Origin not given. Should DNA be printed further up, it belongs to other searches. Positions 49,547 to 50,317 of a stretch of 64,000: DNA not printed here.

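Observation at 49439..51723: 2.3-kb nearly ORF-free, repeat-dense, extremely AT-rich region at a divergent strand switch: candidate replication origin or non-coding hub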

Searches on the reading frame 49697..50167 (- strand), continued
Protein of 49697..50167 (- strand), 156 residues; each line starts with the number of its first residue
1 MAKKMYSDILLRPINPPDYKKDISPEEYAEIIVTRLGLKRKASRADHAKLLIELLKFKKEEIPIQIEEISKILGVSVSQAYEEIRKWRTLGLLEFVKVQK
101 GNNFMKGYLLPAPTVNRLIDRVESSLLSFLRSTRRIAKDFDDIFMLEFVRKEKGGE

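Call 50: search_solved_structures(query=A1, max_evalue=1, show_alignments=2)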
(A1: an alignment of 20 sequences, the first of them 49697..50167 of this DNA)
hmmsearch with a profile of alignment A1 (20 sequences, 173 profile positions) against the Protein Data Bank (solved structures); distinct sequences matched with E-value up to 1: 3.
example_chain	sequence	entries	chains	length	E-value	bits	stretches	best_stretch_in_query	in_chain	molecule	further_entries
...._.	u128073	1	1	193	0.0057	19.5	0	31-73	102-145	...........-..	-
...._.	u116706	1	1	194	0.061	16.1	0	31-73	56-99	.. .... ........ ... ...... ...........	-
3myf_A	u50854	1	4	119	0.75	12.6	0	44-76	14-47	Sensor protein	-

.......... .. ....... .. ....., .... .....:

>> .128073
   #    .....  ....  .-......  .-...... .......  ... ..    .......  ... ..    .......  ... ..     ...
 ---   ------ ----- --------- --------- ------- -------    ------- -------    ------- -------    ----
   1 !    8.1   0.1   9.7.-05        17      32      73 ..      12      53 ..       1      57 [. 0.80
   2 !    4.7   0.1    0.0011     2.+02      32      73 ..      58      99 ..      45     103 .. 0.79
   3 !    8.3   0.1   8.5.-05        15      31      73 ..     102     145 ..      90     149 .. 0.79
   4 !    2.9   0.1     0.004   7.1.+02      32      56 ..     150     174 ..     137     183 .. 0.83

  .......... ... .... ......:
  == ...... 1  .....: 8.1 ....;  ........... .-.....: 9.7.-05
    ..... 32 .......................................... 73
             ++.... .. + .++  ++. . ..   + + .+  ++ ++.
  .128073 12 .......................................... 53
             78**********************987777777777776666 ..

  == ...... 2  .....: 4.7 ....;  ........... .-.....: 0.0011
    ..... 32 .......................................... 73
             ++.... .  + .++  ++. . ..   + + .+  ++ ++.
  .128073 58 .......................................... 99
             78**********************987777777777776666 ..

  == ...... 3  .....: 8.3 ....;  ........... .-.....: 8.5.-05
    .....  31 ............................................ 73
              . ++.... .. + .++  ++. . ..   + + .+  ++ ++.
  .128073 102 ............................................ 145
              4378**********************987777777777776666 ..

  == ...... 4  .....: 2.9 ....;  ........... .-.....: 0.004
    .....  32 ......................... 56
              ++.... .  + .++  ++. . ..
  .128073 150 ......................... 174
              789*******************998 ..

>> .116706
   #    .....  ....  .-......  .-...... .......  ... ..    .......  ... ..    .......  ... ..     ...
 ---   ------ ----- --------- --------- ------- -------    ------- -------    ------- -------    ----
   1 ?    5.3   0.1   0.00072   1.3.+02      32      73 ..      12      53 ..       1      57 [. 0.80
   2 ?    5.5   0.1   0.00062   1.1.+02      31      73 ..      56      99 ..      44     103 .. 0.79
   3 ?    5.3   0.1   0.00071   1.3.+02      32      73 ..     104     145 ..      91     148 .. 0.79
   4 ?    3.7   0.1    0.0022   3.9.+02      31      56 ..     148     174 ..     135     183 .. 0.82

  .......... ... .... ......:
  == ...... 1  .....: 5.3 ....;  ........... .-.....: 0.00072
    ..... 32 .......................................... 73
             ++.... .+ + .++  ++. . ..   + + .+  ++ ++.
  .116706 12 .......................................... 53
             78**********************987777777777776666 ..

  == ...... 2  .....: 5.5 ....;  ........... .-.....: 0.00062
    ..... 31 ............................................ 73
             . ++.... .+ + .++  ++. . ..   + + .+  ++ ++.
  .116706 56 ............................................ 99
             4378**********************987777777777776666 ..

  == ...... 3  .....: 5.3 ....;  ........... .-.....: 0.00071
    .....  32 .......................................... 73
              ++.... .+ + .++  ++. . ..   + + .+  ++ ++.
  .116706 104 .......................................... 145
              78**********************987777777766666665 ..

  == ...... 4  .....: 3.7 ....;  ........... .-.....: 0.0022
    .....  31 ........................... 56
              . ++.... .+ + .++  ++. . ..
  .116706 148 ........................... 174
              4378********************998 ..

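Call 56: predict_structure(alignment_id=A1)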
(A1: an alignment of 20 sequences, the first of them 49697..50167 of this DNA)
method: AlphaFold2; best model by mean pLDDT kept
length: 156 residues; sequences in the alignment: 20
mean_pLDDT: 75.2   pTM: 0.71
mean pLDDT of the five models: 75.2, 71.4, 69.0, 64.6, 63.7
residues with pLDDT >= 90: 23; 70-90: 93; 50-70: 21; < 50: 19
segments of 3 or more residues with pLDDT < 50: 1-15
pLDDT, mean of each block of 10 residues (from residue 1): 41 48 76 79 81 86 89 91 88 84 84 81 56 76 77 56
secondary structure, 60 per line:
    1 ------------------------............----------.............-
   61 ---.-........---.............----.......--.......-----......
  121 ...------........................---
elements in order: H25-36 H47-59 H66-73 H77-89 E94-100 E103-109 H115-123 H130-153

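Call 59: fold_search(model_id=the predicted structure, library=pdb)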
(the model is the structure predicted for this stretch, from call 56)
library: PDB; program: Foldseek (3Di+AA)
matches with E <= 10: 1512; with E <= 0.001: 0
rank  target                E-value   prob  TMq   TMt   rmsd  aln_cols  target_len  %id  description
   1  4cic_B                1.8e-03  1.00  0.43  0.48   7.1       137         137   20  T. potens IscR (released 2014-05-28)
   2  3r0a_B                2.0e-03  1.00  0.40  0.48  14.3       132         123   19  Possible transcriptional regulator from Methanosarcina mazei Go1 (gi 21227196) (released 2011-03-23)
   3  4cic_A                2.0e-03  1.00  0.43  0.47   7.1       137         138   20  T. potens IscR (released 2014-05-28)
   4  1sfx_A                3.2e-03  1.00  0.39  0.53   8.5       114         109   16  X-ray crystal structure of putative HTH transcription regulator from Archaeoglobus fulgidus (released 2004-08-03)
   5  3r0a_A                5.3e-03  1.00  0.40  0.50  13.1       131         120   18  Possible transcriptional regulator from Methanosarcina mazei Go1 (gi 21227196) (released 2011-03-23)
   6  4hf1_B                5.3e-03  0.98  0.34  0.39   8.3       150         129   19  Crystal Structure of IscR bound to its promoter (released 2013-05-08)
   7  6xjf_G                5.6e-03  1.00  0.41  0.56   7.4       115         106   13  X-ray crystal structure of Pyrococcus furiosus general transcription factor TFE-alpha (SeMet labeled protein) (released 2020-07-08)
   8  7dvt                  7.5e-03  1.00  0.37  0.40   8.6       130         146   16  Crystal structure of heme sensor protein PefR in complex with heme and carbon monoxide (released 2021-09-29)
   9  7b0c_A                7.5e-03  0.87  0.25  0.27  13.2       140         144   16  [4Fe-4S]-NsrR complexed to 23-bp HmpA1 operator fragment (released 2022-06-01)
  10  2d1h_A                8.4e-03  1.00  0.40  0.56   6.2       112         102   19  Crystal structure of ST1889 protein from thermoacidophilic archaeon Sulfolobus tokodaii (released 2006-09-05)
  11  2d1h_B                9.9e-03  1.00  0.41  0.60   6.2       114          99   18  Crystal structure of ST1889 protein from thermoacidophilic archaeon Sulfolobus tokodaii (released 2006-09-05)
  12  6cmv_C                9.9e-03  1.00  0.41  0.53   8.1       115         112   17  Crystal structure of Archaeal Biofilm Regulator (AbfR2) from Sulfolobus acidocaldarius (released 2018-11-14)
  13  7dvr                  9.9e-03  1.00  0.36  0.38   8.6       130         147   17  Crystal structure of heme sensor protein PefR from Streptococcus agalactiae in complex with heme (released 2021-09-29)
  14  1uly                  9.9e-03  0.99  0.31  0.26  10.1       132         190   21  Crystal structure analysis of the ArsR homologue DNA-binding protein from P. horikoshii OT3 (released 2004-10-19)
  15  2nyx_A                9.9e-03  0.98  0.35  0.37   7.8       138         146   12  Crystal structure of RV1404 from Mycobacterium tuberculosis (released 2006-12-05)
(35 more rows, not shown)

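Call 64: search_solved_structures(query=A3, max_evalue=0.1)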
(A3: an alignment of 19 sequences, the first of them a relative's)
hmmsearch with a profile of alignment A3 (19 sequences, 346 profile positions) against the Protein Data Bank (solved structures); distinct sequences matched with E-value up to 0.1: 148 (the best 60 are shown).
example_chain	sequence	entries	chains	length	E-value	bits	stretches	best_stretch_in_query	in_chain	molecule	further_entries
5jcs_s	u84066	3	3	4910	7.7e-11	45.2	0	38-137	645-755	Midasin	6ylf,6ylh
6i27_A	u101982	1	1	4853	9.6e-11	44.9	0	38-137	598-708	Midasin,Midasin,Midasin,Midasin,Midasin,Midasin,Midasin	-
6i26_A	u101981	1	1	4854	9.6e-11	44.9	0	38-137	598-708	Midasin,Midasin,Midasin,Midasin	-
6hyp_A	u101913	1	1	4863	9.7e-11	44.9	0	38-137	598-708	Midasin,Midasin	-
6or5_A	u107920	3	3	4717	2.9e-08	36.7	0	31-69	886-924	Midasin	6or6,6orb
6c2u_A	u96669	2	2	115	3.8e-06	29.7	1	25-64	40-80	phosphate-loop protein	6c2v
1sgw_A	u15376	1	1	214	0.00011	24.9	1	19-80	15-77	putative ABC transporter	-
8j07_g6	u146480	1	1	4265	0.00014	24.5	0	25-73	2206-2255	Dynein axonemal heavy chain 1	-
7xc2_C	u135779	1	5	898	0.00018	24.2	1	14-133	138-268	CNL9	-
7xe0_A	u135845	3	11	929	0.00019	24.2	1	13-133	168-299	Sr35 | CNL9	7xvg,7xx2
5ftf_A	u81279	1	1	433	0.0004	23.1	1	26-66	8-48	TPR DOMAIN PROTEIN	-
5ftb_A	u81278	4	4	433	0.0004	23.1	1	26-66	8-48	TPR DOMAIN PROTEIN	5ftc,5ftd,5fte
5fhd_A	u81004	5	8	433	0.0004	23.1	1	26-66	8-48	Uncharacterized protein | ATP-dependent DNA helicase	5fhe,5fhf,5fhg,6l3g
1in5_A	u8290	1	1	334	0.00043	23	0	171-290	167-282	HOLLIDAY JUNCTION DNA HELICASE RUVB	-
1in4_A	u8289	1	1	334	0.00043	23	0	171-290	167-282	HOLLIDAY JUNCTION DNA HELICASE RUVB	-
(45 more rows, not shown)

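Call 72: find_homologous_proteins(query=L013:2703-3902:+, max_evalue=0.00001)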
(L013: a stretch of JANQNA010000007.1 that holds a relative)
Query L013:2703-3902:+ (400 aa): 678 proteins with E <= 0.00001 among 8000 candidates; the best 120 are listed.
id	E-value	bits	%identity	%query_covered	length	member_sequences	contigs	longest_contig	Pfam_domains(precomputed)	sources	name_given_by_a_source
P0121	3.9e-257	870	100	100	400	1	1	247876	PF13173.13,PF00437.27,PF13401.13,PF20703.4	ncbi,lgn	-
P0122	1.7e-175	602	74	90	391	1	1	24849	PF13173.13,PF00437.27,PF13401.13,PF01637.25,PF04851.22,PF20720.4,PF13191.13,PF24389.2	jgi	jgi:type II secretory pathway predicted ATPase ExeA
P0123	6.5e-175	600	73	92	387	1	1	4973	PF13173.13,PF00437.27,PF13401.13,PF01637.25,PF20720.4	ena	-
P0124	6.9e-175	600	73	92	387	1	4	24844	PF13173.13,PF00437.27,PF13401.13,PF01637.25,PF20720.4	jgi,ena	-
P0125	1.1e-174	599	72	95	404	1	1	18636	PF13173.13,PF00437.27,PF13401.13,PF01637.25,PF01078.28,PF04851.22,PF20720.4,PF24389.2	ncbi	-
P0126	8.3e-174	596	73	91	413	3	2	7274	PF13173.13,PF00437.27,PF13604.13,PF13401.13,PF20703.4,PF01637.25,PF04851.22,PF20720.4,PF24389.2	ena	-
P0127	9.1e-174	596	73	92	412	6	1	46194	PF13173.13,PF00437.27,PF13401.13,PF13238.13,PF01637.25,PF20720.4,PF13191.13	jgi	-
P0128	5.3e-173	594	73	91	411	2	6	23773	PF13173.13,PF00437.27,PF13604.13,PF13401.13,PF01637.25,PF01078.28,PF20720.4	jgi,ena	-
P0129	6.1e-173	593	69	98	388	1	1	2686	PF13173.13,PF00437.27,PF13401.13,PF01637.25,PF01078.28,PF13191.13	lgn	-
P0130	9.5e-173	593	73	93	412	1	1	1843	PF13173.13,PF00437.27,PF13401.13,PF20720.4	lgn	-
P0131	1.1e-172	593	70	95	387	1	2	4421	PF13173.13,PF00437.27,PF13604.13,PF13401.13,PF01637.25,PF01078.28,PF25199.2,PF04851.22,PF20720.4,PF13191.13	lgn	-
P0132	5.7e-172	590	73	89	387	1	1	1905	PF13173.13,PF00437.27,PF13401.13,PF20703.4,PF01637.25,PF01078.28,PF04851.22,PF20720.4,PF13191.13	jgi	jgi:type II secretory pathway predicted ATPase ExeA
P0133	1.1e-171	589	69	99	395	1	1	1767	PF13173.13,PF13401.13,PF20703.4,PF25199.2,PF04851.22,PF20720.4,PF13191.13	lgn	-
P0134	2.1e-171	588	69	98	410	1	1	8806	PF13173.13,PF00437.27,PF13401.13,PF01637.25,PF20720.4,PF13191.13,PF24389.2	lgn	-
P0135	3.7e-171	588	73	90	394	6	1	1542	PF13173.13,PF00437.27,PF00005.34,PF13401.13,PF13238.13,PF01637.25,PF03215.22,PF04851.22,PF13191.13,PF24389.2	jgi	-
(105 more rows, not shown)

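Call 77: predict_structure(alignment_id=A4)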
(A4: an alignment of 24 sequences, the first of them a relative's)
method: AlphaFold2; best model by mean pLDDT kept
length: 400 residues; sequences in the alignment: 24
mean_pLDDT: 82.5   pTM: 0.62
mean pLDDT of the five models: 82.5, 81.2, 77.1, 70.3, 68.3
residues with pLDDT >= 90: 228; 70-90: 99; 50-70: 14; < 50: 59
segments of 3 or more residues with pLDDT < 50: 1-50, 308-316
pLDDT, mean of each block of 10 residues (from residue 1): 42 44 44 39 40 74 92 91 93 96 94 95 91 95 94 74 93 92 97 95 95 94 91 93 94 95 91 90 94 88 63 50 84 90 88 88 91 87 87 73
secondary structure, 60 per line:
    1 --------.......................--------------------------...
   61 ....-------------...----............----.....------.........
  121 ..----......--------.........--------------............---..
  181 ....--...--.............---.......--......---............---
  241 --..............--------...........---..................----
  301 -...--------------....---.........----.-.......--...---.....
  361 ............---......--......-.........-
elements in order: H9-31 H58-64 H85-96 E101-105 H112-122 E127-132 H141-149 H164-175 E179-184 H192-204 E208-214 H217-222 H226-231 E232-237 H243-256 H265-275 H279-296 H319-322 H326-334 H341-347 H356-372 E376-381 E384-389 H391-399
